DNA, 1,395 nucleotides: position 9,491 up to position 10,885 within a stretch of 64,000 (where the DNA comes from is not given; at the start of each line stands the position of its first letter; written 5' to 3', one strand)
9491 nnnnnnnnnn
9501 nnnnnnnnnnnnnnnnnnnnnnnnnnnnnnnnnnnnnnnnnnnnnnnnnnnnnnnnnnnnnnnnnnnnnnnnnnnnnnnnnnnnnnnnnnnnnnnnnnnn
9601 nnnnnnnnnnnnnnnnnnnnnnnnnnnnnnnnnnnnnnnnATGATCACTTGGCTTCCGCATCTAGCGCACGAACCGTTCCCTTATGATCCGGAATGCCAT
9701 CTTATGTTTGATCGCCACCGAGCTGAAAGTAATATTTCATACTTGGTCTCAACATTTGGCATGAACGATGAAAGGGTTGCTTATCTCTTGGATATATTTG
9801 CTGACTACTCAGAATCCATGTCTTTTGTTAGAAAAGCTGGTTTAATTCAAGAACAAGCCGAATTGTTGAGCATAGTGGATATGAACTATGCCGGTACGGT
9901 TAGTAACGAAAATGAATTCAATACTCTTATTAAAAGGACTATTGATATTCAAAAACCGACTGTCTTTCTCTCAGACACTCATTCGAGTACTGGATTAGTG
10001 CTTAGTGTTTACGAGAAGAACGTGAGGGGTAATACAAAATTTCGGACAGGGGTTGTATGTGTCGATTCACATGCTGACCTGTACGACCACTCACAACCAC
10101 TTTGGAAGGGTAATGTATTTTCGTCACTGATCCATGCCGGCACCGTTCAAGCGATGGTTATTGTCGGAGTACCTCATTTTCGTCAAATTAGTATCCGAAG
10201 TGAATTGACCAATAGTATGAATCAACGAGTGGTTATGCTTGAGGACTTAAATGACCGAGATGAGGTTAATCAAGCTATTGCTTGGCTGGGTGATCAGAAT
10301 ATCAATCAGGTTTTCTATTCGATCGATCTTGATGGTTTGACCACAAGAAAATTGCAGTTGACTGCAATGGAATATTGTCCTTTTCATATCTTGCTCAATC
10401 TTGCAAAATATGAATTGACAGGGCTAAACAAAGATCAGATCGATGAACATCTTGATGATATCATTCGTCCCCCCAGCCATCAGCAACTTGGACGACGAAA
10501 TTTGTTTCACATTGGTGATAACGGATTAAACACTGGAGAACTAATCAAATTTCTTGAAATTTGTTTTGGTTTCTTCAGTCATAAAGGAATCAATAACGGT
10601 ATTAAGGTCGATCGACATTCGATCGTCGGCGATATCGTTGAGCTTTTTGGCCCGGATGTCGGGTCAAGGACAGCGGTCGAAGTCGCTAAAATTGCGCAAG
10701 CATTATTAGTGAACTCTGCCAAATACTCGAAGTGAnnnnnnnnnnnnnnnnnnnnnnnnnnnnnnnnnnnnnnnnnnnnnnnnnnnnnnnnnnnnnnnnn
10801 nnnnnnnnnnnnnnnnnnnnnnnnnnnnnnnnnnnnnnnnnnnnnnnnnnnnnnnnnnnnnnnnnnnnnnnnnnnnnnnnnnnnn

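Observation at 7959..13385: GC-rich (~50% vs ~35%) island encoding a peptide-plus-two-radical-SAM/SPASM biosynthetic cassette with an arginase-fold hydrolase and an alpha-oxoamine synthase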

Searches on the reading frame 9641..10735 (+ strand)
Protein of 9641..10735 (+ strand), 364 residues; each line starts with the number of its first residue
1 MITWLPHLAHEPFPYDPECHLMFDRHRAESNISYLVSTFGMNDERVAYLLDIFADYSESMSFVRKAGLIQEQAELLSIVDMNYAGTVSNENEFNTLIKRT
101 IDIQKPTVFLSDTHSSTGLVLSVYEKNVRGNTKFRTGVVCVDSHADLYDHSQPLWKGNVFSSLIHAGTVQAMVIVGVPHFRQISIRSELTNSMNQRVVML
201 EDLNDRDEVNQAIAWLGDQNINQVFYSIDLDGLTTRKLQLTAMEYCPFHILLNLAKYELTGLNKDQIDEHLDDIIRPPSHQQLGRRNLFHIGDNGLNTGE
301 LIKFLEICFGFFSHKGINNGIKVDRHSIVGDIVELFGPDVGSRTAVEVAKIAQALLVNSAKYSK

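Call 3: search_protein_families(library=pfam, proteins=[window:9641-10735:+], max_evalue=0.01)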
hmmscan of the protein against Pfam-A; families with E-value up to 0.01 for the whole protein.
window:9641-10735:+ (364 aa): 1 family
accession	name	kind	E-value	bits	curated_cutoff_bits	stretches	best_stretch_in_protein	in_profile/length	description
PF00491.26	Arginase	-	6.6e-08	32.8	22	1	100-233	80-214/280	Arginase family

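Call 4: search_protein_families(library=ncbifam, proteins=[window:9641-10735:+], max_evalue=0.01)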
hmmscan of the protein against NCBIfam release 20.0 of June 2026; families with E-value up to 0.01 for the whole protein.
window:9641-10735:+ (364 aa): 3 families
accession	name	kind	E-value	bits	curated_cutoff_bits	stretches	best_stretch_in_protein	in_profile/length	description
TIGR01230.1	agmatinase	equivalog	0.00072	19.3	174.3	0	136-233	120-209/275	agmatinase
TIGR01227.1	hutG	equivalog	0.00088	18.6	229.15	1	91-233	98-242/307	formimidoylglutamase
NF002564.0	PRK02190.1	subfamily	0.0016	17.7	302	1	88-233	100-235/307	agmatinase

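Call 8: find_encoding_contigs(protein=window:9641-10735:+, flank=10000, max_places=6)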
Protein window:9641-10735:+ (364 aa): 2 contigs read that carry it; 2 places shown.
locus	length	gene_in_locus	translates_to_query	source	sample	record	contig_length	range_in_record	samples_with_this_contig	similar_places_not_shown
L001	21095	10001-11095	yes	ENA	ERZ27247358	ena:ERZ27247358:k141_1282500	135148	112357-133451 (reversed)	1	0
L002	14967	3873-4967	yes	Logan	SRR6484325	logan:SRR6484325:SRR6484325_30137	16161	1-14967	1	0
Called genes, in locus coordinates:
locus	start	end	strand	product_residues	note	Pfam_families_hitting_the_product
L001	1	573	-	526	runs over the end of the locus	PF00239:Resolvase, PF13408:Zn_ribbon_recom (weak)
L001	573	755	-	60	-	-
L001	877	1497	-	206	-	PF01551:Peptidase_M23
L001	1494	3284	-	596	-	PF01935:DUF87, PF19044:P-loop_TraG, PF12846:AAA_10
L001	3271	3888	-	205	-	PF26593:TraC-like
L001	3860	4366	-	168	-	PF12666:PrgI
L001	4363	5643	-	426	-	PF18895:T4SS_pilin (weak)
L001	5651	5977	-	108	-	PF04956:TrbC, PF18895:T4SS_pilin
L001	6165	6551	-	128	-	PF00072:Response_reg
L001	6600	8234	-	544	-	PF16927:HisKA_7TM, PF00512:HisKA, PF02518:HATPase_c, PF13581:HATPase_c_2 (weak)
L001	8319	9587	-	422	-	PF00155:Aminotran_1_2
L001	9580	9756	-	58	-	-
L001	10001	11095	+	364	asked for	PF00491:Arginase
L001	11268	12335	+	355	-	PF04055:Radical_SAM, PF13186:SPASM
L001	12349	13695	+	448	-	PF13353:Fer4_12 (faint), PF04055:Radical_SAM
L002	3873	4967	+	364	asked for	PF00491:Arginase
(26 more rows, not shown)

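Call 9: find_homologous_proteins(query=window:9641-10735:+, max_evalue=0.001)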
Query window:9641-10735:+ (364 aa): 17 proteins with E <= 0.001 among 2102 candidates.
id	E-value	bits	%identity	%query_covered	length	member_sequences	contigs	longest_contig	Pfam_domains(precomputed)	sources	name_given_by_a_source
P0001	4.3e-244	827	100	100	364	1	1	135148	PF00491.27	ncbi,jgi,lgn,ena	ncbi:MAG: arginase family protein [Patescibacteria group bacterium]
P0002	2.5e-204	696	85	100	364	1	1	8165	PF00491.27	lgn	-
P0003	1.6e-186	638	75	100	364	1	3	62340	PF00491.27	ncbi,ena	-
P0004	1.8e-176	605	73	100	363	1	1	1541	PF00491.27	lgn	-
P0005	4.6e-118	413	51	98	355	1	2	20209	PF00491.27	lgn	-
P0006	1.0e-63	234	37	98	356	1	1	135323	PF00491.27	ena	-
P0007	6.7e-56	208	35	98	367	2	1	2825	PF00491.27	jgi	-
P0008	5.5e-51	192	32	98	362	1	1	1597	PF00491.27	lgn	-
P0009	5.9e-51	192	34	98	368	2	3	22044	PF00491.27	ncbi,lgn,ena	ncbi:MAG: arginase family protein [Candidatus Paceibacterota bacterium]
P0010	9.3e-49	185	34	98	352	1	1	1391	PF00491.27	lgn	-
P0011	3.8e-47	179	33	98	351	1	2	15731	PF00491.27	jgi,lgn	-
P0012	2.2e-46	177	32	87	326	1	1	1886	PF00491.27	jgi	jgi:hypothetical protein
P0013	3.8e-45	173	31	99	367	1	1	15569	PF00491.27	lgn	-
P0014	5.9e-45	172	30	97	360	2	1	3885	PF00491.27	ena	-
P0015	5.6e-42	162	35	88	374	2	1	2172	PF00491.27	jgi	-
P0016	1.4e-33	135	37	65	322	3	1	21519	PF00491.27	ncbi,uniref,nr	ncbi:MAG: hypothetical protein A3B74_01255 [Candidatus Kerfeldbacteria bacterium RIFCSPHIGHO2_02_FUL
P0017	1.2e-10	59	27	68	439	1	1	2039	PF00491.27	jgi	-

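Call 11: find_encoding_contigs(protein=P0003, flank=8000, max_places=2)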
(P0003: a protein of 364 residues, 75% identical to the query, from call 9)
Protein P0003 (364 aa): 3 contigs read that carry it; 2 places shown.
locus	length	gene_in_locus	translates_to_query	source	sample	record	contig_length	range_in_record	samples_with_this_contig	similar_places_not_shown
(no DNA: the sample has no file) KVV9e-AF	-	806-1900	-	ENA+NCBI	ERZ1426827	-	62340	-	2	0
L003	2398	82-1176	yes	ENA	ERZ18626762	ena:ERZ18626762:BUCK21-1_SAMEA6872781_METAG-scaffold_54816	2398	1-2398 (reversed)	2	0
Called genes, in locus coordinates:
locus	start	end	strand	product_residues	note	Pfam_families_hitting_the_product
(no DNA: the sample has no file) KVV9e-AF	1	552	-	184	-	?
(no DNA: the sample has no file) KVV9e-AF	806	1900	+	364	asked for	PF00491:Arginase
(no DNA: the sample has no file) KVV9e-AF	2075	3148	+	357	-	PF04055:Radical_SAM, PF13186:SPASM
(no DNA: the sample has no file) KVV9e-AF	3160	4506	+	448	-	PF04055:Radical_SAM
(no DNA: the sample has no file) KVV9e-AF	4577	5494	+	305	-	PF02016:Peptidase_S66, PF17676:Peptidase_S66C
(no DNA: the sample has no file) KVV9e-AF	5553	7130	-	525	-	PF00005:ABC_tran, PF02367:TsaE (faint), PF02463:SMC_N (faint), PF13175:AAA_15 (faint), PF13191:AAA_16 (faint), PF13476:AAA_23 (faint), PF12848:ABC_tran_Xtn, PF00005:ABC_tran, +6 more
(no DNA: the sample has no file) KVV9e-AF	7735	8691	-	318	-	-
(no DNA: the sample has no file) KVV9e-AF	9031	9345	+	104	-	PF12599:DUF3768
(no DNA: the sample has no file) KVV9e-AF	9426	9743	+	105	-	PF12599:DUF3768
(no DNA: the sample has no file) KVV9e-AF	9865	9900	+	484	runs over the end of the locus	-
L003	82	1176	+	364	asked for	PF00491:Arginase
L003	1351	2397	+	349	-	?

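Call 12: find_encoding_contigs(protein=P0005, flank=8000, max_places=2)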
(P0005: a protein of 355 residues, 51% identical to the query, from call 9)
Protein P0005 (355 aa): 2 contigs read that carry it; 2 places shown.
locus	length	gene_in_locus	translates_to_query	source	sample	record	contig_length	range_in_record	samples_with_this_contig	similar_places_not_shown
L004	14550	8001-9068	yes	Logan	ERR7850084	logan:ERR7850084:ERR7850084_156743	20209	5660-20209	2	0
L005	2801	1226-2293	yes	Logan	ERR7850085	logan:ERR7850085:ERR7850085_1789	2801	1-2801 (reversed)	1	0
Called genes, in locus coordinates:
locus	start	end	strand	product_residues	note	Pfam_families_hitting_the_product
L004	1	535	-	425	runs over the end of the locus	PF01555:N6_N4_Mtase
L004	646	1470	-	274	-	-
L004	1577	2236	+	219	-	-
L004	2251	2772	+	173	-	-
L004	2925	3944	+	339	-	-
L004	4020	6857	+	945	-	PF16927:HisKA_7TM, PF01590:GAF, PF13185:GAF_2, PF13492:GAF_3, PF00512:HisKA, PF02518:HATPase_c, PF00072:Response_reg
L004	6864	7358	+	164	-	PF07929:PRiA4_ORF3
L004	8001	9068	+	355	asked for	PF00491:Arginase (weak)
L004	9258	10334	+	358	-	PF04055:Radical_SAM, PF13186:SPASM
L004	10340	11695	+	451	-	PF04055:Radical_SAM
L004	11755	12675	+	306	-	PF02016:Peptidase_S66, PF17676:Peptidase_S66C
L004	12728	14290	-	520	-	PF00005:ABC_tran, PF02367:TsaE (faint), PF02463:SMC_N (faint), PF03193:RsgA_GTPase (faint), PF13555:AAA_29 (faint), PF20720:nSTAND3 (faint), PF12848:ABC_tran_Xtn, PF00005:ABC_tran, +3 more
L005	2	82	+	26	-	?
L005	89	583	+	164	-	PF07929:PRiA4_ORF3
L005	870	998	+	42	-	-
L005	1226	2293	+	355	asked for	PF00491:Arginase (weak)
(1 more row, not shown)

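Call 13: find_encoding_contigs(protein=P0006, flank=8000, max_places=2)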
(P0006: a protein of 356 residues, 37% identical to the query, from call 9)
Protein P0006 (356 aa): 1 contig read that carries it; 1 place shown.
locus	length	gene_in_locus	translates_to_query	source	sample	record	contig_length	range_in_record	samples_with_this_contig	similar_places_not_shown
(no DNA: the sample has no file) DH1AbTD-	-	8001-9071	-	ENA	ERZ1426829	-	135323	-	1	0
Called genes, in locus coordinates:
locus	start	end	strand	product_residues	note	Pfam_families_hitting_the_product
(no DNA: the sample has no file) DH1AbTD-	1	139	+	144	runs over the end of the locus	-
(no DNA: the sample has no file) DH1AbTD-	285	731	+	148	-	-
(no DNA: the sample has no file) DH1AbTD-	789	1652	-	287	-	PF12705:PDDEXK_1 (weak)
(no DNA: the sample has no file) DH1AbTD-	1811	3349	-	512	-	PF00587:tRNA-synt_2b, PF03129:HGTP_anticodon, PF09180:ProRS-C_1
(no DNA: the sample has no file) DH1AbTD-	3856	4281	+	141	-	PF00293:NUDIX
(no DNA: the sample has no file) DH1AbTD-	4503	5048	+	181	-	PF20122:DUF6512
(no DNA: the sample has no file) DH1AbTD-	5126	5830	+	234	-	-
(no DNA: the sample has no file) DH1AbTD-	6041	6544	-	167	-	-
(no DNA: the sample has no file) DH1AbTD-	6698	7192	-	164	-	-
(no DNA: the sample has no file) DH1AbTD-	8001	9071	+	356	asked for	PF00491:Arginase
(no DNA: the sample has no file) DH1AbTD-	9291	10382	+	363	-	PF04055:Radical_SAM, PF13186:SPASM (weak)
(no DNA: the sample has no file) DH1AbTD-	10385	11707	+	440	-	PF04055:Radical_SAM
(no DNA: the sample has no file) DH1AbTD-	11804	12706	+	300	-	PF02016:Peptidase_S66, PF17676:Peptidase_S66C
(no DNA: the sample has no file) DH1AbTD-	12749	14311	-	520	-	PF00005:ABC_tran, PF02463:SMC_N (weak), PF03193:RsgA_GTPase (faint), PF13555:AAA_29 (faint), PF01926:MMR_HSR1 (faint), PF13304:AAA_21 (weak), PF12848:ABC_tran_Xtn, PF00005:ABC_tran, +4 more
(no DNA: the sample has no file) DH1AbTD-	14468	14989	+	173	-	PF00293:NUDIX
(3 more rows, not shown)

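Call 18: find_encoding_contigs(protein=P0002, flank=8000, max_places=2)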
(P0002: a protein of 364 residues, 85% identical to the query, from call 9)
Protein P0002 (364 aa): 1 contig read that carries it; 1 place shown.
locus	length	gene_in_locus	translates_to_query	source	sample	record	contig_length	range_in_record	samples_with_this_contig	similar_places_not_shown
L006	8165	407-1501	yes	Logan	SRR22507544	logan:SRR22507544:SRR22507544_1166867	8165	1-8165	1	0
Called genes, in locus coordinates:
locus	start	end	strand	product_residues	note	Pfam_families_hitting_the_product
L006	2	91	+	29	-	?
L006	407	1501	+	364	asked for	PF00491:Arginase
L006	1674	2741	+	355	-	PF04055:Radical_SAM, PF13186:SPASM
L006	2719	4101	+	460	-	PF04055:Radical_SAM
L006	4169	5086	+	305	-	PF02016:Peptidase_S66, PF17676:Peptidase_S66C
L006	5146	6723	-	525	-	PF00005:ABC_tran, PF02367:TsaE (faint), PF02463:SMC_N (faint), PF13175:AAA_15 (faint), PF13191:AAA_16 (faint), PF13476:AAA_23 (faint), PF12848:ABC_tran_Xtn, PF00005:ABC_tran, +4 more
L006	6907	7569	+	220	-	PF13302:Acetyltransf_3, PF13420:Acetyltransf_4, PF13523:Acetyltransf_8, PF00583:Acetyltransf_1, PF13508:Acetyltransf_7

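Call 19: find_encoding_contigs(protein=P0009, flank=8000, max_places=2)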
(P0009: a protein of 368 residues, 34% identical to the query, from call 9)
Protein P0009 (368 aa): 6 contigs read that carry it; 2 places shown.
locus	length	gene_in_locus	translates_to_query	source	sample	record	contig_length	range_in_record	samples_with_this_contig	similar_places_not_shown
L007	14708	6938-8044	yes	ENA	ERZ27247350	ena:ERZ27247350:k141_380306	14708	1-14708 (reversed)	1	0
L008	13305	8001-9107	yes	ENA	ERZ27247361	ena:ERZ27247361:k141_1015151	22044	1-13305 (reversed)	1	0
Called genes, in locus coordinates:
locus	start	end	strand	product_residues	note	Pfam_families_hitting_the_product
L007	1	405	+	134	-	?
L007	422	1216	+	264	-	PF01966:HD (faint), PF13328:HD_4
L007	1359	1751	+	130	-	PF12643:MazG-like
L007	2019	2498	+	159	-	PF14489:QueF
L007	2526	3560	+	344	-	PF01861:BpsA_C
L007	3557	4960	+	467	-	PF02655:ATP-grasp_3, PF02675:AdoMet_dc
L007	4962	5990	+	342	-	PF00534:Glycos_transf_1 (weak), PF13524:Glyco_trans_1_2 (weak)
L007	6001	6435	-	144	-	-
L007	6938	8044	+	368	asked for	PF00491:Arginase (weak)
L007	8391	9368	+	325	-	PF04055:Radical_SAM, PF13186:SPASM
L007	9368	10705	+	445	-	PF04055:Radical_SAM, PF13353:Fer4_12 (faint)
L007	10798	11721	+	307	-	PF02016:Peptidase_S66, PF17676:Peptidase_S66C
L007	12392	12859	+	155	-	PF00293:NUDIX (weak)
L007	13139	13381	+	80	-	-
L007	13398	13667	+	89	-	-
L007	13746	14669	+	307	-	PF02016:Peptidase_S66, PF17676:Peptidase_S66C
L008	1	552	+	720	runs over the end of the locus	PF10011:DUF2254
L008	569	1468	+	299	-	-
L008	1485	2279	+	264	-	PF01966:HD (faint), PF13328:HD_4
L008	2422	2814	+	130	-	PF12643:MazG-like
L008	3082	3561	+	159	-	PF14489:QueF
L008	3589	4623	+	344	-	PF01861:BpsA_C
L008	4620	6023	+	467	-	PF02655:ATP-grasp_3, PF02675:AdoMet_dc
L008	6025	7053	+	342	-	PF00534:Glycos_transf_1 (weak), PF13524:Glyco_trans_1_2 (weak)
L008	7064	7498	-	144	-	-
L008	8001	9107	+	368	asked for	PF00491:Arginase (weak)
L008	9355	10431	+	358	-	PF04055:Radical_SAM, PF13186:SPASM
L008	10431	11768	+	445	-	PF04055:Radical_SAM, PF13353:Fer4_12 (faint)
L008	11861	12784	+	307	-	PF02016:Peptidase_S66, PF17676:Peptidase_S66C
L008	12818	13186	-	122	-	-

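Call 20: find_encoding_contigs(protein=P0011, flank=8000, max_places=2)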
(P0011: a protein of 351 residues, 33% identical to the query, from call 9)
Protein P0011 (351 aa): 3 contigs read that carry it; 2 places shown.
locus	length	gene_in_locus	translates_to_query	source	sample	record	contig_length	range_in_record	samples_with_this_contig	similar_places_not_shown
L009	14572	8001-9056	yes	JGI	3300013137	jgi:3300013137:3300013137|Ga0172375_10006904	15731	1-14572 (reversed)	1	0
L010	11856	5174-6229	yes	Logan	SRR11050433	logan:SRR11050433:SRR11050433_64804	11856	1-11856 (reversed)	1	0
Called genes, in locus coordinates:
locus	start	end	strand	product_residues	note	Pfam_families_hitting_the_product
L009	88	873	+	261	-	-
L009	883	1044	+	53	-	-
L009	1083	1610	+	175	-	PF01936:NYN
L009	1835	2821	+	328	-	PF02016:Peptidase_S66, PF17676:Peptidase_S66C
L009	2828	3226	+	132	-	PF03073:TspO_MBR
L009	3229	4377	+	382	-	PF13651:EcoRI_methylase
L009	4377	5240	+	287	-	PF13365:Trypsin_2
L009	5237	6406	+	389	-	PF03235:GmrSD_N, PF01844:HNH (weak)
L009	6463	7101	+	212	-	-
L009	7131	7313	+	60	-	-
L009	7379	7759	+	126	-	PF00903:Glyoxalase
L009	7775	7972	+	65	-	-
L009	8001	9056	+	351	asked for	PF00491:Arginase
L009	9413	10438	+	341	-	PF04055:Radical_SAM, PF13186:SPASM (weak)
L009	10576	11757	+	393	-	PF13353:Fer4_12 (weak), PF04055:Radical_SAM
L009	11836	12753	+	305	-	PF02016:Peptidase_S66, PF17676:Peptidase_S66C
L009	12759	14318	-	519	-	PF00005:ABC_tran, PF02463:SMC_N (faint), PF03193:RsgA_GTPase (faint), PF13555:AAA_29 (faint), PF20720:nSTAND3 (faint), PF13304:AAA_21 (weak), PF12848:ABC_tran_Xtn, PF00005:ABC_tran, +5 more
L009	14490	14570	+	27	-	?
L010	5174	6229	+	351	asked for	PF00491:Arginase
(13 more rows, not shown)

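Call 21: find_encoding_contigs(protein=P0013, flank=8000, max_places=2)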
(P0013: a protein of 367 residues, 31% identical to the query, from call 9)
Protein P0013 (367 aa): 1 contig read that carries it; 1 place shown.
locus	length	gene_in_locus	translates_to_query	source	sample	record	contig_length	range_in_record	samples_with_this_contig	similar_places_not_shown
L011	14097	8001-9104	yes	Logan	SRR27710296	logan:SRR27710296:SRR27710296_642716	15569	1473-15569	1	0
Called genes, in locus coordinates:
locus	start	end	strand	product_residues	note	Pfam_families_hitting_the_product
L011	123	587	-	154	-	-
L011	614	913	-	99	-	-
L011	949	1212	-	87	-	-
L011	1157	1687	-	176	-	-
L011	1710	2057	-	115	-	-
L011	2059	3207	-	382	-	PF04586:Peptidase_S78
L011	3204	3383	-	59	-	-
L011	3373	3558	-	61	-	-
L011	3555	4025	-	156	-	-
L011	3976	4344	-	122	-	-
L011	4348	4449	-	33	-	-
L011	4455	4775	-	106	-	-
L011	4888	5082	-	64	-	-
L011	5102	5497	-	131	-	-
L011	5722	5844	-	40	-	-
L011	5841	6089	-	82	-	-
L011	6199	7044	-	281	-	PF16795:Phage_integr_3 (faint), PF00589:Phage_integrase (weak)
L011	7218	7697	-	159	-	PF13577:SnoaL_4, PF14534:DUF4440 (weak)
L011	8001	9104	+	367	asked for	PF00491:Arginase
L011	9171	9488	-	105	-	PF18902:DUF5658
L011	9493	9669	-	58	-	-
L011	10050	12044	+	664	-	PF05378:Hydant_A_N, PF01968:Hydantoinase_A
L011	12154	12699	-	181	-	PF00571:CBS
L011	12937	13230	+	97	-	PF01283:Ribosomal_S26e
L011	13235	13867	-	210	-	PF01066:CDP-OH_P_transf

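Call 24: search_solved_structures(query=window:9641-10735:+, max_evalue=1, show_alignments=2)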
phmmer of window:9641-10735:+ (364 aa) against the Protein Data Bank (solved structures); distinct sequences matched with E-value up to 1: 1.
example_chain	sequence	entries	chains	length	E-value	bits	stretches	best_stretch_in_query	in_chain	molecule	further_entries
8b38_B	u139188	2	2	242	0.77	12.1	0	68-133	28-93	Structural polyprotein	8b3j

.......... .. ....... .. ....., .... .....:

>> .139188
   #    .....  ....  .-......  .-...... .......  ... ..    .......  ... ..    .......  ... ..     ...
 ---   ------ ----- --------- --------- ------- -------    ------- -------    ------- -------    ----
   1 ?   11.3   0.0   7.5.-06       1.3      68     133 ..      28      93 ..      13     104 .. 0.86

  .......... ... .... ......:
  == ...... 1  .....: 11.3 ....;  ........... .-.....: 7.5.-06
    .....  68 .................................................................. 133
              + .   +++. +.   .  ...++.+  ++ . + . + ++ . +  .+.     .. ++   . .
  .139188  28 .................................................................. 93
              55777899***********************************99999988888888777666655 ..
